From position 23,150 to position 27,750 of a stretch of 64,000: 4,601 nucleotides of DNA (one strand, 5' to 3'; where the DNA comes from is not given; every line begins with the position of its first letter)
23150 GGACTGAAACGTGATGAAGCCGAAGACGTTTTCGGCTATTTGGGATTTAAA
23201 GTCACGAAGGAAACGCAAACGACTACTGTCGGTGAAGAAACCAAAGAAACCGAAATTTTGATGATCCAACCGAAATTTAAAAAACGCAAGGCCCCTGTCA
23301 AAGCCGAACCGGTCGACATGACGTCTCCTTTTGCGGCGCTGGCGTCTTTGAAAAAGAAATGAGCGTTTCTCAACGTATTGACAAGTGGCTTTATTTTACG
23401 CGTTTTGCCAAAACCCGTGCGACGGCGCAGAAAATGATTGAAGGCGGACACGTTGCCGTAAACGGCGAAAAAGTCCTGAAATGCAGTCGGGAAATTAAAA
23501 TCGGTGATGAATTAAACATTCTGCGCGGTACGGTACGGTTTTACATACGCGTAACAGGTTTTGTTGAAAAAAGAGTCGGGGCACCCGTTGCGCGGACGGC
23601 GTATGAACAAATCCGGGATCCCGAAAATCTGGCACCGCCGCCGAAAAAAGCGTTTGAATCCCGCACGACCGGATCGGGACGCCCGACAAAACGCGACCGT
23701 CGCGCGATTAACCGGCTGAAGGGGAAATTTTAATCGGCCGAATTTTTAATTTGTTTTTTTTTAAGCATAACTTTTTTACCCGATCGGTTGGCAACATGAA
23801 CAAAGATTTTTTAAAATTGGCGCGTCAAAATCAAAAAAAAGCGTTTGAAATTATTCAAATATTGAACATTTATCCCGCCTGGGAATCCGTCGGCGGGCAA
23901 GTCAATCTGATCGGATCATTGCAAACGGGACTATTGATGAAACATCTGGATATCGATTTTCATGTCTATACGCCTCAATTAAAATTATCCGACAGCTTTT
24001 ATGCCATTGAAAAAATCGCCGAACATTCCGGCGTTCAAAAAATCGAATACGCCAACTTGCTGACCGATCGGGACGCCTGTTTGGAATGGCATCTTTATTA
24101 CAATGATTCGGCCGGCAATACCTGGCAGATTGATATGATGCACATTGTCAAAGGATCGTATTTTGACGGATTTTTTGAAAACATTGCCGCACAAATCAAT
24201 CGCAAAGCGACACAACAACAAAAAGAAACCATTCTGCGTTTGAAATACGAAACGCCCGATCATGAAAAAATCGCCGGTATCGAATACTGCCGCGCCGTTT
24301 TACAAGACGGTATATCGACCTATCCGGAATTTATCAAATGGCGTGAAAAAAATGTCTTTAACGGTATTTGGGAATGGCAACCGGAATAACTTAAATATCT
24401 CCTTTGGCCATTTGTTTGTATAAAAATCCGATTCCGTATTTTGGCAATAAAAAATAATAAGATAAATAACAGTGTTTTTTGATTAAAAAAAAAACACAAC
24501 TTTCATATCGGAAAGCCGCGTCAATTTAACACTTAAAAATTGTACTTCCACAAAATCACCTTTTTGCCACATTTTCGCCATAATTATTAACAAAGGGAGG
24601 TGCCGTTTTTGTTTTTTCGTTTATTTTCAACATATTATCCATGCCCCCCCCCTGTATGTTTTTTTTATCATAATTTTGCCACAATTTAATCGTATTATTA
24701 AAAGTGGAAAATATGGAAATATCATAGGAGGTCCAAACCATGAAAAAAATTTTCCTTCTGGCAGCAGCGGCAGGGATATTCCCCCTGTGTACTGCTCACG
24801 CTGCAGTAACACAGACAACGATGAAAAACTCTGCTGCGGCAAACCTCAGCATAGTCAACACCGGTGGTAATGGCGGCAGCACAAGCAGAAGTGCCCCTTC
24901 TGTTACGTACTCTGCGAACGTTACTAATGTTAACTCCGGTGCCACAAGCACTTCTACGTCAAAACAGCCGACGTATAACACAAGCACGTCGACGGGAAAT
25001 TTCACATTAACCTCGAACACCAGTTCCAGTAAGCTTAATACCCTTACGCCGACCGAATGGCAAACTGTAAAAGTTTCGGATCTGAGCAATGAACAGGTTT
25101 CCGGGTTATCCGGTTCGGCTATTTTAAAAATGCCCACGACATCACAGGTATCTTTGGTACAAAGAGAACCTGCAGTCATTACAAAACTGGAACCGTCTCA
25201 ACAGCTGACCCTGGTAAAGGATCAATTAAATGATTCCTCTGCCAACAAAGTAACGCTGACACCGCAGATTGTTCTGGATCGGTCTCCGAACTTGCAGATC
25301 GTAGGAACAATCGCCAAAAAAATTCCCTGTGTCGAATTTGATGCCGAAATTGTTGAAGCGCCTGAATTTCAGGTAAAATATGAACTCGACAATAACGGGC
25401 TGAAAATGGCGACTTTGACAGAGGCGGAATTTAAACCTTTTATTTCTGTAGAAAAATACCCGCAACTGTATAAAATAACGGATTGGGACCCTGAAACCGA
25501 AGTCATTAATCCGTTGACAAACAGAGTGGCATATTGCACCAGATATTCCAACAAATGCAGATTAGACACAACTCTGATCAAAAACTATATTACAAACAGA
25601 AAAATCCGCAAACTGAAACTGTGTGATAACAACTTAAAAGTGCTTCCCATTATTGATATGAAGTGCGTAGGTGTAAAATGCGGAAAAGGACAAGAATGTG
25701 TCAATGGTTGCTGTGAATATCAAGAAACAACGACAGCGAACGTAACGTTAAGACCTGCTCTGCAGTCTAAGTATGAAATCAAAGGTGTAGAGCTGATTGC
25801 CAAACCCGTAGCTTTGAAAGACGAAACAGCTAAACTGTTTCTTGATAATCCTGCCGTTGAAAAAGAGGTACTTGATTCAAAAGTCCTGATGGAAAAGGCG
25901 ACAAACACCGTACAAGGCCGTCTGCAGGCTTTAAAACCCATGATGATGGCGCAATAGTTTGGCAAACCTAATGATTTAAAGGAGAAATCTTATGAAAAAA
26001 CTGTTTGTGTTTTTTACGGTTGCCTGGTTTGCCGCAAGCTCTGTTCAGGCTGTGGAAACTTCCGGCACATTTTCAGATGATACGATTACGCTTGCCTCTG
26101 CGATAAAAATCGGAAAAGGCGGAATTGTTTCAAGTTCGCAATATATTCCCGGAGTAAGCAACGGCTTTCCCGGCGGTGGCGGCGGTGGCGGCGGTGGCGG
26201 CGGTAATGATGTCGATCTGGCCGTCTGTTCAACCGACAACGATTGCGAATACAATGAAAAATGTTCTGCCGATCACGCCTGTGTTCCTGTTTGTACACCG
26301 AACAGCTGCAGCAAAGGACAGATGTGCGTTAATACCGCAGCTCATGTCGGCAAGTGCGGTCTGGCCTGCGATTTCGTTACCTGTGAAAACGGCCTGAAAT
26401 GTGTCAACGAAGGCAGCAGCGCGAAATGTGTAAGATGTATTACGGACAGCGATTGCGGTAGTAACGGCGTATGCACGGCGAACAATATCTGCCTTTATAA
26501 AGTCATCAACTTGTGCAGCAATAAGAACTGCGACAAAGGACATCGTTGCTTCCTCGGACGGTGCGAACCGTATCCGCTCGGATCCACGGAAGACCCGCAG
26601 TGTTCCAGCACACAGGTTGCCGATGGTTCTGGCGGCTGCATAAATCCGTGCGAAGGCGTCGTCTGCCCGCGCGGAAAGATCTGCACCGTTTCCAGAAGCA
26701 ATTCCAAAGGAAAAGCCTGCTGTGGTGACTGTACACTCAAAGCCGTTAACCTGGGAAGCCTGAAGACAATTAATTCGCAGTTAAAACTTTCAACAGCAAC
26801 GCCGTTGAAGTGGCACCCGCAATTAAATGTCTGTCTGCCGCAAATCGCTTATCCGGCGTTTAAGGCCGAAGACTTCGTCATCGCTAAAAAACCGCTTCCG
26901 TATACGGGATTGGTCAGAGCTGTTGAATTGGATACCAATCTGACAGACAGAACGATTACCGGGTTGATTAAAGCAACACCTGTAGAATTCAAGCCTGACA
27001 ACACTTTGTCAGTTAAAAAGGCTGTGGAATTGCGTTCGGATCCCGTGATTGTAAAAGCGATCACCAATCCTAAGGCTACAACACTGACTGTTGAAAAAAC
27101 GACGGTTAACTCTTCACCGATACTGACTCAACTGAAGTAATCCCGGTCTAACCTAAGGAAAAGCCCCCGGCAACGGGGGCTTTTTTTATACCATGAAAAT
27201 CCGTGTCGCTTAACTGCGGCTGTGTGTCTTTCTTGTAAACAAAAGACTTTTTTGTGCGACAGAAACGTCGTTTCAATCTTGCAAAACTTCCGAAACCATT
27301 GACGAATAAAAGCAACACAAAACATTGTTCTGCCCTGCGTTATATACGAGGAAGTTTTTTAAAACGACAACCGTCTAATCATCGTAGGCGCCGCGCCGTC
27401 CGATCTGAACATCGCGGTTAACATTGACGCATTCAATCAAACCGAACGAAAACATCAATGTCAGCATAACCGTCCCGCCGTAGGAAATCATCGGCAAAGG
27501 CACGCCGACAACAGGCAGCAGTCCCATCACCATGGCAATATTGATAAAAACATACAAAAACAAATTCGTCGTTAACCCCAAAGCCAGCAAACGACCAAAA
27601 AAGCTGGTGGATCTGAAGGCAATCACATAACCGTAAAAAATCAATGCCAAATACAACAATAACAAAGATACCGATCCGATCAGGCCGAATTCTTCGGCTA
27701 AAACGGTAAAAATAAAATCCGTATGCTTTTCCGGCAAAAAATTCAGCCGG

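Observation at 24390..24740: Poly-C(9)/T(8) tract in the long AT-rich promoter region of a secreted-protein operon: candidate phase-variation switch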

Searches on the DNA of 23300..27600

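Call 6: search_rna_families(source=window, start=23300, end=27600, threshold=evalue, max_evalue=1)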
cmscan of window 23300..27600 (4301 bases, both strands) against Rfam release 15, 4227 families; matches with E-value up to 1: 2.
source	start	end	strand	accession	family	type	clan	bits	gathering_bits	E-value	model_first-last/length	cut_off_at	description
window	27150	27255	-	RF02053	STnc430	Gene; sRNA;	-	26.8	47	0.32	1-162/162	no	Enterobacterial sRNA STnc430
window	27130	27189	+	RF01859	Phe_leader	Cis-reg; leader;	-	26.7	55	0.21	1-125/125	no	Phenylalanine leader peptide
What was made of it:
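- Tried and rejected: The Rfam E-value scan of 23300-27600 gave only two sub-threshold chance hits elsewhere (call 6).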

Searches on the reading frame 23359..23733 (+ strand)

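Call 5: search_protein_families(library=pfam, proteins=[window:23359-23733:+], max_evalue=0.01)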
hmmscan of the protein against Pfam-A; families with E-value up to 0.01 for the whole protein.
window:23359-23733:+ (124 aa): 3 families
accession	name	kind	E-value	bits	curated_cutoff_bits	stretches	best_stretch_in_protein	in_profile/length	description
PF01479.30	S4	-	1.6e-14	53.8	22.8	1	5-52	1-48/48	S4 domain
PF22421.1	SYY_C-terminal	-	0.0013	19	27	1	5-51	19-65/83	Tyrosine--tRNA ligase SYY-like C-terminal domain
PF13275.11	S4_2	-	0.0069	16.7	24.6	0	16-58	19-61/65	S4 domain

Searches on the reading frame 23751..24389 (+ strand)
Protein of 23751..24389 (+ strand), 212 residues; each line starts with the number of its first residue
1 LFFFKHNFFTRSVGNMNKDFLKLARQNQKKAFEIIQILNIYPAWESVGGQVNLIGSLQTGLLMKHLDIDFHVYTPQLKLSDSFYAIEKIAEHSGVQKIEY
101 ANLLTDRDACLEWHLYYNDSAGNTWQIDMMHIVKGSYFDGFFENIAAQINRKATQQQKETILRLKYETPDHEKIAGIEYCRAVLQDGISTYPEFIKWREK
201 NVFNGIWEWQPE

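Call 5: search_protein_families(library=pfam, proteins=[window:23751-24389:+], max_evalue=0.01)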
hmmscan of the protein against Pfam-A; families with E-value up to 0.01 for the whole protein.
window:23751-24389:+ (212 aa): 1 family
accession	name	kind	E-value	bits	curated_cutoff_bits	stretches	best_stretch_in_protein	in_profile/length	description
PF24893.1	DUF7743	-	0.0071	16.5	27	0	91-156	31-74/120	Domain of unknown function (DUF7743)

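Call 8: find_encoding_contigs(protein=window:23751-24389:+, flank=3000, max_places=10)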
Protein window:23751-24389:+ (212 aa): no gene with exactly this product is on record in the collection.

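Call 47: find_encoding_contigs(protein=window:23796-24389:+, flank=2000, max_places=10)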
Protein window:23796-24389:+ (197 aa): 13 contigs read that carry it; 6 places shown.
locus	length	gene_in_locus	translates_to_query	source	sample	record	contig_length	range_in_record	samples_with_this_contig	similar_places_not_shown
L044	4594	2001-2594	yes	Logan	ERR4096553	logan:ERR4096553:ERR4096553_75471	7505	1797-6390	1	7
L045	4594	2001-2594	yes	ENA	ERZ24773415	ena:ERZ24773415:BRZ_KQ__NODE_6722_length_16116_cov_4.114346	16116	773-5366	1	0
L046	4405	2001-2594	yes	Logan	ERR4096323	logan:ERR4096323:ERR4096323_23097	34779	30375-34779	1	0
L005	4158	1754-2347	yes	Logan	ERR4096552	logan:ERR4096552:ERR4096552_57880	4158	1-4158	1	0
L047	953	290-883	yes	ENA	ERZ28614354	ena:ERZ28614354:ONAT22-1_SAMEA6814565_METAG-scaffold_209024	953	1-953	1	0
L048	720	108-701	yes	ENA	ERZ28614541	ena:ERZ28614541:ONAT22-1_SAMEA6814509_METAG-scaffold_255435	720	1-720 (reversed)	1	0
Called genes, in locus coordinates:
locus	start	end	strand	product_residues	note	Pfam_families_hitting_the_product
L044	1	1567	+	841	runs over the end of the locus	PF22527:DEXQc_Suv3, PF00271:Helicase_C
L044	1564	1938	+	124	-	PF01479:S4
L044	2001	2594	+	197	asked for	-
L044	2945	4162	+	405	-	-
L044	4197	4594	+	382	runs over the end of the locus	-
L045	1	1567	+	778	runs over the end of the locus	?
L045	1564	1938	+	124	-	PF01479:S4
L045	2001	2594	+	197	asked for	-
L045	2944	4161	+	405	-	-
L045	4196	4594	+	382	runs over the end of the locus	-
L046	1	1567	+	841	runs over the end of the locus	PF22527:DEXQc_Suv3, PF00271:Helicase_C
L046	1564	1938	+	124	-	PF01479:S4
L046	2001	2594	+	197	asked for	-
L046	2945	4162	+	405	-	-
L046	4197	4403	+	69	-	?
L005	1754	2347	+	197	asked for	-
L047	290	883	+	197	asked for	-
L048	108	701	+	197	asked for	-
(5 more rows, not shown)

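Call 59: search_protein_families(library=ncbifam, proteins=[window:23796-24386:+], max_evalue=1)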
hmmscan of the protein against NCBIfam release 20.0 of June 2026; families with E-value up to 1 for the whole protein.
window:23796-24386:+ (197 aa): 0 families
